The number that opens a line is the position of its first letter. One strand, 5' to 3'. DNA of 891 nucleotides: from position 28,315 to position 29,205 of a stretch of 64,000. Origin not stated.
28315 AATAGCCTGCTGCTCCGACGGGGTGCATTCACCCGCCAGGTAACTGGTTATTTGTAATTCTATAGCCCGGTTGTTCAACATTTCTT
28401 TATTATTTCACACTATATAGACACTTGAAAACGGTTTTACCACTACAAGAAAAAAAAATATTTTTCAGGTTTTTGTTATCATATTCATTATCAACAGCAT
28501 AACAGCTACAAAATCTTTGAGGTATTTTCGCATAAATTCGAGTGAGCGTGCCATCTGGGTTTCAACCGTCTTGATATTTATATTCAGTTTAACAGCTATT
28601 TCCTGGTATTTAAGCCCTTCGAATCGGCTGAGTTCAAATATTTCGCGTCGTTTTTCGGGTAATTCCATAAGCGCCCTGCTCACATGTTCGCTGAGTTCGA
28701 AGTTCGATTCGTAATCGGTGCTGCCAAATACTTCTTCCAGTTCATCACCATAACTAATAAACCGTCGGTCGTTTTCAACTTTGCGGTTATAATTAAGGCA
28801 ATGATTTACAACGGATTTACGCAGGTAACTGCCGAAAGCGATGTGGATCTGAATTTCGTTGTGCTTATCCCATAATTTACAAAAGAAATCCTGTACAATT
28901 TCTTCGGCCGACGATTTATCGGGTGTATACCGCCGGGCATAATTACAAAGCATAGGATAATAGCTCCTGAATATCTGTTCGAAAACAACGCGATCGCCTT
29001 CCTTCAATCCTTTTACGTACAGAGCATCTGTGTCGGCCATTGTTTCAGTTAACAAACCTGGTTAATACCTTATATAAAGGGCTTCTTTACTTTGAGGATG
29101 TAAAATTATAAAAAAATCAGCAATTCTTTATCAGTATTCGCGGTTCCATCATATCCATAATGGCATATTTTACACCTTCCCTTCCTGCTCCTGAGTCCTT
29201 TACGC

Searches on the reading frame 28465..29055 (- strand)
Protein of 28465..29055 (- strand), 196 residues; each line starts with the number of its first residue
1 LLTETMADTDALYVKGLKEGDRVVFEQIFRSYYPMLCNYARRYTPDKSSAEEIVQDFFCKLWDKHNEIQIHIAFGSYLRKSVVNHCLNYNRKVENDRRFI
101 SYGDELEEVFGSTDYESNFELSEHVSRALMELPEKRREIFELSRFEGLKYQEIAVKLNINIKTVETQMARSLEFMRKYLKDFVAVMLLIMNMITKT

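Call 7: search_protein_families(library=pfam, proteins=[window:28465-29055:-])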
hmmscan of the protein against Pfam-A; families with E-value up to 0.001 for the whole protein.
window:28465-29055:- (196 aa): 4 families
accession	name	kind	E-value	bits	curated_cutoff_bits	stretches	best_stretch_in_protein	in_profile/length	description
PF08281.18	Sigma70_r4_2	-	2.8e-17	62.5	25.7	1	125-174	4-53/54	Sigma-70, region 4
PF04542.20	Sigma70_r2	-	3.4e-12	46.4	24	1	28-92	1-67/71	Sigma-70 region 2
PF07638.17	Sigma70_ECF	-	6.1e-08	33.2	21.1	1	104-179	109-179/185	ECF sigma factor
PF04545.22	Sigma70_r4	-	1.2e-07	31.5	24.1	1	128-177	1-50/50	Sigma-70, region 4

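Call 35: find_homologous_proteins(query=window:28468-29040:-, max_evalue=1e-10)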
Query seq(191 aa) (191 aa): 1990 proteins with E <= 1e-10 among 2037 candidates; the best 120 are listed.
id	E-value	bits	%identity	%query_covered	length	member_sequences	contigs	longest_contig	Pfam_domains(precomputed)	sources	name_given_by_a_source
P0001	6.3e-122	422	100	100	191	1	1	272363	PF07638.18,PF04545.23,PF04542.21,PF08281.19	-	-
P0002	3.1e-96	338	78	99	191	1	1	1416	PF07638.18,PF04545.23,PF04542.21,PF08281.19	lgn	-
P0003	5.6e-96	337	78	99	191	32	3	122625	PF07638.18,PF04545.23,PF04542.21,PF08281.19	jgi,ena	jgi:RNA polymerase sigma-70 factor, ECF subfamily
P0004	6.0e-96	337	76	99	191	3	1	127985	PF07638.18,PF04545.23,PF04542.21,PF08281.19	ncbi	-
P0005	2.7e-95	335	77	99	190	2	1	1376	PF07638.18,PF04545.23,PF04542.21,PF08281.19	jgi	-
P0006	1.4e-94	333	78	98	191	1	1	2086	PF07638.18,PF04545.23,PF04542.21,PF08281.19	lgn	-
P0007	7.7e-94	330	78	99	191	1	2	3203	PF07638.18,PF04545.23,PF04542.21,PF08281.19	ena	-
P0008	1.6e-93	329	75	99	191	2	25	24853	PF07638.18,PF04545.23,PF04542.21,PF08281.19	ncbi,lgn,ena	-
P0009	2.4e-93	329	76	99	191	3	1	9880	PF07638.18,PF04545.23,PF04542.21,PF08281.19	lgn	-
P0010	3.0e-93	329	78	99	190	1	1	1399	PF07638.18,PF04545.23,PF04542.21,PF08281.19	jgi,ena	-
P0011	3.5e-93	328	73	100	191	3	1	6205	PF07638.18,PF04545.23,PF04542.21,PF08281.19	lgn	-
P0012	5.1e-93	328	75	99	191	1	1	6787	PF07638.18,PF04545.23,PF04542.21,PF08281.19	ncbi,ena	-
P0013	1.0e-92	327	76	100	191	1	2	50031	PF07638.18,PF04545.23,PF04542.21,PF08281.19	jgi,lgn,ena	-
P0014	1.1e-92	327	75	99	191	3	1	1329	PF07638.18,PF04545.23,PF04542.21,PF08281.19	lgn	-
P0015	1.2e-92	327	76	99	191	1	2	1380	PF07638.18,PF04545.23,PF04542.21,PF08281.19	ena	-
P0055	4.0e-75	269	65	99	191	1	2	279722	PF07638.18,PF04545.23,PF04542.21,PF08281.19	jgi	-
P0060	9.3e-70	252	60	99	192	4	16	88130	PF07638.18,PF04545.23,PF04542.21,PF08281.19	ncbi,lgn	-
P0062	1.5e-68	248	59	100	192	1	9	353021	PF07638.18,PF04545.23,PF04542.21,PF08281.19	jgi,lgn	-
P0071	3.2e-60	221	57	93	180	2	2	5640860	PF07638.18,PF04545.23,PF04542.21,PF08281.19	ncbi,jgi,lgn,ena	jgi:RNA polymerase sigma-70 factor, ECF subfamily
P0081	6.8e-57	210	54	98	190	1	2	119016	PF07638.18,PF04545.23,PF04542.21,PF08281.19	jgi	-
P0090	2.1e-43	166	47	93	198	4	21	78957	PF04545.23,PF04542.21,PF08281.19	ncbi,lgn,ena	-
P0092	1.2e-42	164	45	99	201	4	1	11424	PF07638.18,PF04545.23,PF04542.21,PF08281.19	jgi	jgi:RNA polymerase sigma-70 factor (family 1)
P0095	1.3e-41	160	44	99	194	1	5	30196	PF07638.18,PF04545.23,PF04542.21,PF08281.19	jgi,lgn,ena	-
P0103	5.4e-41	158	44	98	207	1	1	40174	PF07638.18,PF04545.23,PF04542.21,PF08281.19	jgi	jgi:RNA polymerase sigma-19 factor, ECF subfamily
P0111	1.7e-40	157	46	94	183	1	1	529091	PF07638.18,PF04545.23,PF04542.21,PF08281.19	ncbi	-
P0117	3.2e-40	156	44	88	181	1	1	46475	PF07638.18,PF04545.23,PF04542.21,PF08281.19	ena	-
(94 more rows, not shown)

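Call 36: find_encoding_contigs(protein=P0071, flank=10000, max_places=2)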
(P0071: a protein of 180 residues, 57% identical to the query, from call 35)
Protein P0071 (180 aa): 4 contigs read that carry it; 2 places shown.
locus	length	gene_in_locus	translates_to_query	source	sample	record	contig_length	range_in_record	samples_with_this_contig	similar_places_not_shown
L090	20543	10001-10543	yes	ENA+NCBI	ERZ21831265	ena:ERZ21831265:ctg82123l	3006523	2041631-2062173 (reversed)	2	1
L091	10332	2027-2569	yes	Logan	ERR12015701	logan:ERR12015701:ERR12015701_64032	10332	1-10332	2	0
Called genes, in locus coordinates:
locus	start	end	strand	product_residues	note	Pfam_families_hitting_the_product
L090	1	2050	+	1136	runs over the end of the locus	PF14870:PSII_BNR (faint), PF15902:Sortilin-Vps10 (weak), PF25852:DUF6242_C (faint), PF02012:BNR (faint), PF15902:Sortilin-Vps10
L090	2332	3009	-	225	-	-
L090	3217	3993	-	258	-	PF00398:RrnaAD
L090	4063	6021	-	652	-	PF07719:TPR_2 (faint), PF13174:TPR_6 (faint), PF13181:TPR_8 (faint), PF13424:TPR_12 (faint), PF13428:TPR_14 (faint), PF13432:TPR_16 (faint), PF14559:TPR_19 (faint)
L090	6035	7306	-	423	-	PF02403:Seryl_tRNA_N, PF00587:tRNA-synt_2b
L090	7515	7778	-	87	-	PF01016:Ribosomal_L27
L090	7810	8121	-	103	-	PF00829:Ribosomal_L21p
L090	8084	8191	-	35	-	-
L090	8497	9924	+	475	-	PF00171:Aldedh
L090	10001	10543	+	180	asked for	PF07638:Sigma70_ECF (weak), PF04542:Sigma70_r2, PF08281:Sigma70_r4_2, PF04545:Sigma70_r4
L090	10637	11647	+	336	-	PF04773:FecR, PF16344:FecR_C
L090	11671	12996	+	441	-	PF07660:STN (faint)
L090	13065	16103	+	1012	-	PF05048:NosD (weak), PF13229:Beta_helix (weak), PF05048:NosD (weak), PF13229:Beta_helix (weak), PF22904:NOMO1-like_2nd (faint), PF18962:Por_Secre_tail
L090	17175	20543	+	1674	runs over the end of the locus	PF13620:CarboxypepD_reg, PF13715:CarbopepD_reg_2 (weak), PF21471:Reelin_subrepeat-B (faint), PF18962:Por_Secre_tail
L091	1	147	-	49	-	?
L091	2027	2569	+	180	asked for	PF07638:Sigma70_ECF (weak), PF04542:Sigma70_r2, PF08281:Sigma70_r4_2, PF04545:Sigma70_r4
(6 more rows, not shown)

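Call 37: find_encoding_contigs(protein=P0055, flank=10000, max_places=2)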
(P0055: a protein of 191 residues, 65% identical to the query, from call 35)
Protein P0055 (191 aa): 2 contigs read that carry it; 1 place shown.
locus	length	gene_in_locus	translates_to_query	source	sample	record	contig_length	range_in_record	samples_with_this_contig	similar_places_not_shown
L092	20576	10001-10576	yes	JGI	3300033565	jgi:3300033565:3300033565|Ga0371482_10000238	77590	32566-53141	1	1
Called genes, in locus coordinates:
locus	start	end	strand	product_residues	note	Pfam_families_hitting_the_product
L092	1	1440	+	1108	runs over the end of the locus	PF25852:DUF6242_C (faint), PF02012:BNR (faint), PF14870:PSII_BNR (faint), PF24316:Tli3 (faint), PF15902:Sortilin-Vps10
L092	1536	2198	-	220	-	-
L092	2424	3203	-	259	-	PF00398:RrnaAD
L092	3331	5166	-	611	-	PF07719:TPR_2 (faint), PF13174:TPR_6 (faint), PF13181:TPR_8 (faint), PF13424:TPR_12 (faint), PF13428:TPR_14 (faint), PF13432:TPR_16 (faint), PF14559:TPR_19 (faint), PF25058:ARM_TT21 (faint)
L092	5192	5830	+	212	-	-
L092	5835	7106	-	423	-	PF02403:Seryl_tRNA_N, PF00587:tRNA-synt_2b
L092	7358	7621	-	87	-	PF01016:Ribosomal_L27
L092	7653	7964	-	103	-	PF00829:Ribosomal_L21p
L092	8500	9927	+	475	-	PF00171:Aldedh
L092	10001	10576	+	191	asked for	PF07638:Sigma70_ECF, PF04542:Sigma70_r2, PF08281:Sigma70_r4_2, PF04545:Sigma70_r4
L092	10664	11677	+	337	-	PF04773:FecR, PF16344:FecR_C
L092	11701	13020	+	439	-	PF07660:STN (weak)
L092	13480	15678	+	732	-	PF05048:NosD, PF13229:Beta_helix, PF05048:NosD, PF13229:Beta_helix (weak), PF13620:CarboxypepD_reg (faint), PF18962:Por_Secre_tail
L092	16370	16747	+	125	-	PF13366:PDDEXK_3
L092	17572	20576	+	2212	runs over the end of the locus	PF00041:fn3, PF13620:CarboxypepD_reg, PF13715:CarbopepD_reg_2 (faint), PF18962:Por_Secre_tail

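Call 38: find_encoding_contigs(protein=P0062, flank=10000, max_places=2)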
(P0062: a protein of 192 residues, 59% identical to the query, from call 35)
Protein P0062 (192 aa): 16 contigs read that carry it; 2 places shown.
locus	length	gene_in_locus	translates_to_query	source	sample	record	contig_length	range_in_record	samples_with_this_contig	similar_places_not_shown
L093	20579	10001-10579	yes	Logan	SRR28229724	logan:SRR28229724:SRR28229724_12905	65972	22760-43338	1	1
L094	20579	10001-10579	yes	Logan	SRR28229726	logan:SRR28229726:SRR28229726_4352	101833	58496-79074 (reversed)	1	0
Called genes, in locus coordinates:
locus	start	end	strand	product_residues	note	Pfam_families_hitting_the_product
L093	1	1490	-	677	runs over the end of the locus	PF08409:TMTC_DUF1736 (weak), PF13431:TPR_17 (faint), PF23914:TPR_CcmH_CycH (faint), PF13181:TPR_8 (faint), PF12895:ANAPC3 (weak), PF00515:TPR_1 (weak), PF07719:TPR_2 (weak), PF14559:TPR_19 (weak), +3 more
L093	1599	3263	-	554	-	PF00501:AMP-binding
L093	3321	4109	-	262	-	PF00398:RrnaAD, PF13649:Methyltransf_25 (faint)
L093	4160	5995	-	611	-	PF00515:TPR_1 (faint), PF07719:TPR_2 (faint), PF13174:TPR_6 (faint), PF13176:TPR_7 (faint), PF13181:TPR_8 (faint), PF13424:TPR_12 (faint), PF13428:TPR_14 (faint), PF13432:TPR_16 (faint), +2 more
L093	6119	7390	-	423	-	PF02403:Seryl_tRNA_N, PF00587:tRNA-synt_2b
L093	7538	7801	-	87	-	PF01016:Ribosomal_L27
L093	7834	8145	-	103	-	PF00829:Ribosomal_L21p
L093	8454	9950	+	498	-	PF00171:Aldedh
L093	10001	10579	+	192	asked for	PF04542:Sigma70_r2, PF07638:Sigma70_ECF (weak), PF08281:Sigma70_r4_2, PF04545:Sigma70_r4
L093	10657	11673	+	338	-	PF04773:FecR, PF16344:FecR_C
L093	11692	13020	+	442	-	PF16344:FecR_C (faint), PF07660:STN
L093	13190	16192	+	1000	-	PF05048:NosD, PF13229:Beta_helix, PF05048:NosD (weak), PF13620:CarboxypepD_reg (faint), PF22904:NOMO1-like_2nd (faint), PF18962:Por_Secre_tail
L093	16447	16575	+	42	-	-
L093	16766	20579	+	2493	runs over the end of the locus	PF00629:MAM (faint), PF13620:CarboxypepD_reg, PF20009:GEVED, PF13620:CarboxypepD_reg, PF13715:CarbopepD_reg_2 (weak), PF21471:Reelin_subrepeat-B (faint), PF18962:Por_Secre_tail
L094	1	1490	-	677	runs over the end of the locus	PF08409:TMTC_DUF1736 (weak), PF13431:TPR_17 (faint), PF23914:TPR_CcmH_CycH (faint), PF13181:TPR_8 (faint), PF12895:ANAPC3 (weak), PF00515:TPR_1 (weak), PF07719:TPR_2 (weak), PF14559:TPR_19 (weak), +3 more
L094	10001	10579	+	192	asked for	PF04542:Sigma70_r2, PF07638:Sigma70_ECF (weak), PF08281:Sigma70_r4_2, PF04545:Sigma70_r4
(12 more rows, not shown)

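Call 40: find_encoding_contigs(protein=P0081, flank=10000, max_places=1)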
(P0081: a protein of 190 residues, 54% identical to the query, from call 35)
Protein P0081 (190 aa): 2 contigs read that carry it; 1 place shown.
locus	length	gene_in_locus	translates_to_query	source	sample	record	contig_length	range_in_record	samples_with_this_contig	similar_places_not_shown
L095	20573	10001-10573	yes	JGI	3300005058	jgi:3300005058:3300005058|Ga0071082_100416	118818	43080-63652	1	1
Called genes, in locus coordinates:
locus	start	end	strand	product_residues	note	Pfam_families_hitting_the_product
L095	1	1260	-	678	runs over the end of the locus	PF13231:PMT_2, PF07719:TPR_2 (faint), PF13431:TPR_17 (faint), PF13428:TPR_14 (faint), PF14559:TPR_19 (faint), PF13181:TPR_8 (faint), PF13424:TPR_12 (faint), PF00515:TPR_1 (weak), +1 more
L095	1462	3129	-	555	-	PF00501:AMP-binding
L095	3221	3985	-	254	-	PF00398:RrnaAD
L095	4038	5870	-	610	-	PF07719:TPR_2 (faint), PF13174:TPR_6 (faint), PF13424:TPR_12 (faint), PF13428:TPR_14 (faint), PF13432:TPR_16 (faint), PF14559:TPR_19 (faint)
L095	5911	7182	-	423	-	PF02403:Seryl_tRNA_N, PF00587:tRNA-synt_2b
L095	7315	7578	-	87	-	PF01016:Ribosomal_L27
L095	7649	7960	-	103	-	PF00829:Ribosomal_L21p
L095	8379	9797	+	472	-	PF00171:Aldedh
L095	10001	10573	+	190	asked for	PF07638:Sigma70_ECF, PF04542:Sigma70_r2, PF08281:Sigma70_r4_2, PF04545:Sigma70_r4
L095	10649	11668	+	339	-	PF04773:FecR, PF16344:FecR_C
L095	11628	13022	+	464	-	PF07660:STN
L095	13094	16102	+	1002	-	PF05048:NosD, PF13229:Beta_helix, PF05048:NosD, PF13229:Beta_helix, PF18962:Por_Secre_tail (faint), PF13620:CarboxypepD_reg (faint), PF22904:NOMO1-like_2nd (faint)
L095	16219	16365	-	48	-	-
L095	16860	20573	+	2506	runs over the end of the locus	PF13620:CarboxypepD_reg, PF20009:GEVED, PF13620:CarboxypepD_reg, PF13715:CarbopepD_reg_2 (weak), PF21471:Reelin_subrepeat-B (faint), PF18962:Por_Secre_tail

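Call 41: find_encoding_contigs(protein=P0090, flank=10000, max_places=1)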
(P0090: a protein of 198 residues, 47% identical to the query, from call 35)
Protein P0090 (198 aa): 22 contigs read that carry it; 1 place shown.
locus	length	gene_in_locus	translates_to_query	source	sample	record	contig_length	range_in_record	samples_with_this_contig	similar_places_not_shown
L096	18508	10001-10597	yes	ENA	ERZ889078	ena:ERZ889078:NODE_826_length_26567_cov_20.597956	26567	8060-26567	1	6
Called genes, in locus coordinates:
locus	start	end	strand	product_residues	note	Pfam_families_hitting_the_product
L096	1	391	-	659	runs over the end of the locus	PF03553:Na_H_antiporter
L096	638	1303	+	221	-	-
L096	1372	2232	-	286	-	PF13424:TPR_12 (faint), PF00515:TPR_1 (weak), PF13374:TPR_10 (faint), PF13431:TPR_17 (faint), PF13174:TPR_6 (faint), PF13414:TPR_11, PF00515:TPR_1 (weak), PF07719:TPR_2 (weak), +6 more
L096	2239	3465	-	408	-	-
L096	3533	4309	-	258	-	PF00398:RrnaAD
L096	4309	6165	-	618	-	PF12895:ANAPC3 (faint), PF07719:TPR_2 (faint), PF13176:TPR_7 (faint), PF13428:TPR_14 (faint), PF13432:TPR_16 (faint), PF14559:TPR_19 (weak), PF13174:TPR_6 (weak)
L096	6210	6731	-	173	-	-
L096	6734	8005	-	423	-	PF02403:Seryl_tRNA_N, PF00587:tRNA-synt_2b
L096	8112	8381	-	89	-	PF01016:Ribosomal_L27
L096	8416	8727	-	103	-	PF00829:Ribosomal_L21p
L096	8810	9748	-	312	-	PF00892:EamA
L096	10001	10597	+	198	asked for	PF04542:Sigma70_r2, PF08281:Sigma70_r4_2, PF04545:Sigma70_r4 (weak)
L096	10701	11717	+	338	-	PF04773:FecR, PF16344:FecR_C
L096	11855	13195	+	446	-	-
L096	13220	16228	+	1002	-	PF13229:Beta_helix, PF05048:NosD (weak), PF09430:EMC7_beta-sandw (faint), PF17210:SdrD_B (faint), PF17802:SpaA (faint), PF22904:NOMO1-like_2nd (faint), PF13620:CarboxypepD_reg (weak), PF18962:Por_Secre_tail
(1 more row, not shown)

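Call 42: find_encoding_contigs(protein=P0111, flank=10000, max_places=1)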
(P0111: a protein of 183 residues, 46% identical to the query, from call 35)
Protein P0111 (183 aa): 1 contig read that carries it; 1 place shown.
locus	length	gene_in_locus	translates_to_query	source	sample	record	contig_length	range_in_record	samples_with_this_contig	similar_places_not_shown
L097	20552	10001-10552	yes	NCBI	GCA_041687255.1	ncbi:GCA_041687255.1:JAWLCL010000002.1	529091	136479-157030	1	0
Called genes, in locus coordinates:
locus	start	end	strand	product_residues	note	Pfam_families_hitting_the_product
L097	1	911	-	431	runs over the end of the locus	PF17167:Glyco_hydro_94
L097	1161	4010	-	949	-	PF02837:Glyco_hydro_2_N, PF22666:Glyco_hydro_2_N2 (faint), PF00703:Glyco_hydro_2, PF02836:Glyco_hydro_2_C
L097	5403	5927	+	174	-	PF00072:Response_reg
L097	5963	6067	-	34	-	-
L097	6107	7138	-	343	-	PF01339:CheB_methylest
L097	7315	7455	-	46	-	-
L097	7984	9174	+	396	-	PF13173:AAA_14, PF13635:DUF4143 (faint)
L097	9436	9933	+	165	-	PF02656:DUF202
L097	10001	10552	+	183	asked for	PF07638:Sigma70_ECF, PF04542:Sigma70_r2, PF08281:Sigma70_r4_2, PF04545:Sigma70_r4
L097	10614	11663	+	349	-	PF04773:FecR, PF16344:FecR_C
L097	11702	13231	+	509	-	PF13650:Asp_protease_2 (weak), PF13180:PDZ_2 (weak), PF17820:PDZ_6 (weak)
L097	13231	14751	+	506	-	PF13715:CarbopepD_reg_2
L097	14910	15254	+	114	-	PF02033:RBFA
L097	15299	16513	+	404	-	PF12704:MacB_PCD, PF02687:FtsX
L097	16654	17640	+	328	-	PF08240:ADH_N, PF13602:ADH_zinc_N_2 (faint), PF16912:Glu_dehyd_C (weak), PF00107:ADH_zinc_N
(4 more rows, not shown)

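Call 48: find_encoding_contigs(protein=P0060, flank=10000, max_places=1)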
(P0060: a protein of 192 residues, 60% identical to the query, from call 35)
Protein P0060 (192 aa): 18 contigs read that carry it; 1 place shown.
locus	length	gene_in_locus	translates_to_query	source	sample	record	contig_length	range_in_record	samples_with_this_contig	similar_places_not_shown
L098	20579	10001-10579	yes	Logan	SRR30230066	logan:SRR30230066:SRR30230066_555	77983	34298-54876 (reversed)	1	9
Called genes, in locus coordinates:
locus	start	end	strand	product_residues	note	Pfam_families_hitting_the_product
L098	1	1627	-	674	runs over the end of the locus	PF08409:TMTC_DUF1736 (faint), PF23914:TPR_CcmH_CycH (weak), PF13174:TPR_6 (faint), PF13424:TPR_12 (faint), PF13432:TPR_16 (faint), PF00515:TPR_1, PF13414:TPR_11 (weak), PF13431:TPR_17 (weak), +4 more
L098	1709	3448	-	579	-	PF00501:AMP-binding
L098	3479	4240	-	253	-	PF00398:RrnaAD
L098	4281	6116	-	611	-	PF00515:TPR_1 (faint), PF07719:TPR_2 (faint), PF09976:TPR_21 (faint), PF13176:TPR_7 (faint), PF13181:TPR_8 (faint), PF13424:TPR_12 (faint), PF13428:TPR_14 (faint), PF13174:TPR_6 (weak), +3 more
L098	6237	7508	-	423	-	PF02403:Seryl_tRNA_N, PF00587:tRNA-synt_2b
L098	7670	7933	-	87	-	PF01016:Ribosomal_L27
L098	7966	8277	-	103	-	PF00829:Ribosomal_L21p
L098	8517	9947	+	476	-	PF00171:Aldedh, PF05893:LuxC (weak)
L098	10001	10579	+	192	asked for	PF07638:Sigma70_ECF, PF04542:Sigma70_r2, PF08281:Sigma70_r4_2, PF04545:Sigma70_r4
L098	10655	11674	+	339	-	PF04773:FecR, PF16344:FecR_C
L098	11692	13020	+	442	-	-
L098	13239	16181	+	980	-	PF28492:Beta_helix_4 (faint), PF05048:NosD, PF13229:Beta_helix, PF05048:NosD, PF13620:CarboxypepD_reg (faint), PF17802:SpaA (faint), PF09430:EMC7_beta-sandw (faint), PF18962:Por_Secre_tail, +1 more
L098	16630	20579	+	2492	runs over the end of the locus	PF00629:MAM (faint), PF13620:CarboxypepD_reg, PF21471:Reelin_subrepeat-B (faint), PF20009:GEVED, PF13620:CarboxypepD_reg, PF13715:CarbopepD_reg_2 (weak), PF18962:Por_Secre_tail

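Call 49: find_encoding_contigs(protein=P0095, flank=10000, max_places=1)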
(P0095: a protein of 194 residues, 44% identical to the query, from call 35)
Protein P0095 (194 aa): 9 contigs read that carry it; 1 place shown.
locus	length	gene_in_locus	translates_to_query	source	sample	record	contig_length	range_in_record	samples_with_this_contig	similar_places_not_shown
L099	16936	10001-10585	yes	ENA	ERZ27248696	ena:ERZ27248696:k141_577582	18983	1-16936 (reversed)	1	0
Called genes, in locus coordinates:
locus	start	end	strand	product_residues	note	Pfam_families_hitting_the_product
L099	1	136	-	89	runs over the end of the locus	PF01016:Ribosomal_L27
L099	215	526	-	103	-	PF00829:Ribosomal_L21p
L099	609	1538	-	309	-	PF00892:EamA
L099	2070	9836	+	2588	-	PF00629:MAM (faint), PF13620:CarboxypepD_reg, PF22904:NOMO1-like_2nd (faint), PF20009:GEVED, PF13620:CarboxypepD_reg, PF13715:CarbopepD_reg_2 (weak), PF21471:Reelin_subrepeat-B (faint), PF18962:Por_Secre_tail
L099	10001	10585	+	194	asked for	PF07638:Sigma70_ECF (faint), PF04542:Sigma70_r2, PF08281:Sigma70_r4_2, PF04545:Sigma70_r4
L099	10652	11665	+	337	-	PF04773:FecR, PF16344:FecR_C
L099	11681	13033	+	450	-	PF07660:STN (weak)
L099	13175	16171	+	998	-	PF28492:Beta_helix_4 (weak), PF05048:NosD, PF13229:Beta_helix, PF05048:NosD, PF13229:Beta_helix, PF09430:EMC7_beta-sandw (faint), PF13620:CarboxypepD_reg (faint), PF18962:Por_Secre_tail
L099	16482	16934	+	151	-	?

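Call 50: find_encoding_contigs(protein=P0103, flank=10000, max_places=1)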
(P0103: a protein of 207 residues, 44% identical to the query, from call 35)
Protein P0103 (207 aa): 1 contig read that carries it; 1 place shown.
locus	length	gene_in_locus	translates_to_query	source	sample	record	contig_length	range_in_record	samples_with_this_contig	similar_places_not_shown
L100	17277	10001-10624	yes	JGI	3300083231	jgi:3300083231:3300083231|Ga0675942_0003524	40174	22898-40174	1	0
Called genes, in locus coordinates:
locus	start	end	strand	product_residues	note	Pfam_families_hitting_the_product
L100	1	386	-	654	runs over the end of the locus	PF03553:Na_H_antiporter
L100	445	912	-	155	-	-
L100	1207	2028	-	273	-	PF07719:TPR_2 (faint), PF09976:TPR_21 (faint), PF13424:TPR_12 (weak), PF13414:TPR_11, PF14559:TPR_19 (weak), PF00515:TPR_1 (weak), PF13424:TPR_12 (weak), PF13414:TPR_11, +8 more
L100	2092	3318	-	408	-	-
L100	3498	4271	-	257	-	PF00398:RrnaAD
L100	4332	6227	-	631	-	PF12895:ANAPC3 (faint), PF00515:TPR_1 (faint), PF07719:TPR_2 (faint), PF13174:TPR_6 (faint), PF13176:TPR_7 (faint), PF13181:TPR_8 (faint), PF13424:TPR_12 (faint), PF13428:TPR_14 (faint), +2 more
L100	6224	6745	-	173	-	-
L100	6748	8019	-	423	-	PF02403:Seryl_tRNA_N, PF00587:tRNA-synt_2b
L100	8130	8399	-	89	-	PF01016:Ribosomal_L27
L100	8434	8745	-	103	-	PF00829:Ribosomal_L21p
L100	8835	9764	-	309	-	PF00892:EamA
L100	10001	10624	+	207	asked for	PF07638:Sigma70_ECF (faint), PF04542:Sigma70_r2, PF08281:Sigma70_r4_2, PF04545:Sigma70_r4 (weak)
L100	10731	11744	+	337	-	PF04773:FecR, PF16344:FecR_C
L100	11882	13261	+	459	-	PF07660:STN (faint)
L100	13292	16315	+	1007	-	PF05048:NosD (weak), PF13229:Beta_helix, PF17802:SpaA (faint), PF22904:NOMO1-like_2nd (faint), PF09430:EMC7_beta-sandw (faint), PF13620:CarboxypepD_reg (weak), PF18962:Por_Secre_tail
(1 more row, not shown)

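Call 61: search_protein_families(library=ncbifam, proteins=[window:28465-29040:-], max_evalue=0.001)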
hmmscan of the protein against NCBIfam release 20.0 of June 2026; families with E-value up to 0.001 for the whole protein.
window:28465-29040:- (191 aa): 81 families (the best 25 are shown)
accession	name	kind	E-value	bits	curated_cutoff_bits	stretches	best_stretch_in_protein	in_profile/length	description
TIGR02985.1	Sig70_bacteroi1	subfamily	5.1e-44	150.4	126.4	1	20-174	3-162/162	RNA polymerase sigma-70 factor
TIGR02937.1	sigma70-ECF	superfamily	1.2e-29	103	42.9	1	20-174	3-165/165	sigma-70 family RNA polymerase sigma factor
NF058625.1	sigma_PG0214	equivalog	1.3e-22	80.3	130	1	20-174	6-161/170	GFO_1088 family ECF-type sigma factor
TIGR02983.1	SigE-fam_strep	subfamily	3.6e-20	72.5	141.55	1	19-174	7-158/162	SigE family RNA polymerase sigma factor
NF004113.0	PRK05602.1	equivalog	4.6e-19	68.8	208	1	2-176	29-203/211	RNA polymerase sigma factor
NF009172.0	PRK12519.1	subfamily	3.5e-18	65.8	222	1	4-178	15-193/194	RNA polymerase sigma factor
NF007216.0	PRK09638.1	equivalog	1.6e-17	63.8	194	1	9-176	9-176/180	RNA polymerase sigma factor SigY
NF008888.0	PRK11922.1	equivalog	8e-17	61.6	204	1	4-179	16-201/231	RNA polymerase sigma factor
NF009166.1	PRK12513.1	equivalog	1.1e-16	61.1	206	1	4-176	8-188/193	RNA polymerase sigma factor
NF007225.0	PRK09643.1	equivalog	1.5e-16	60.7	190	1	9-176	18-184/204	RNA polymerase sigma factor SigM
NF005448.0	PRK07037.1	equivalog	2.7e-16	59.6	190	1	21-162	15-159/186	RNA polymerase factor sigma-70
TIGR02989.1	Sig-70_gvs1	subfamily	3.6e-16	59.5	124.55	1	20-167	3-151/158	RNA polymerase sigma-70 factor, Rhodopirellula/Verrucomicrobium family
TIGR02954.1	Sig70_famx3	hypoth_equivalog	3.1e-15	56.3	188.5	1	8-175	6-168/170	RNA polymerase sigma-70 factor, TIGR02954 family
NF007222.0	PRK09640.1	equivalog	4.3e-15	55.7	194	1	19-176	27-184/188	RNA polymerase sigma factor SigX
TIGR02939.1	RpoE_Sigma70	equivalog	1e-14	55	236.15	1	3-175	5-187/190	RNA polymerase sigma factor RpoE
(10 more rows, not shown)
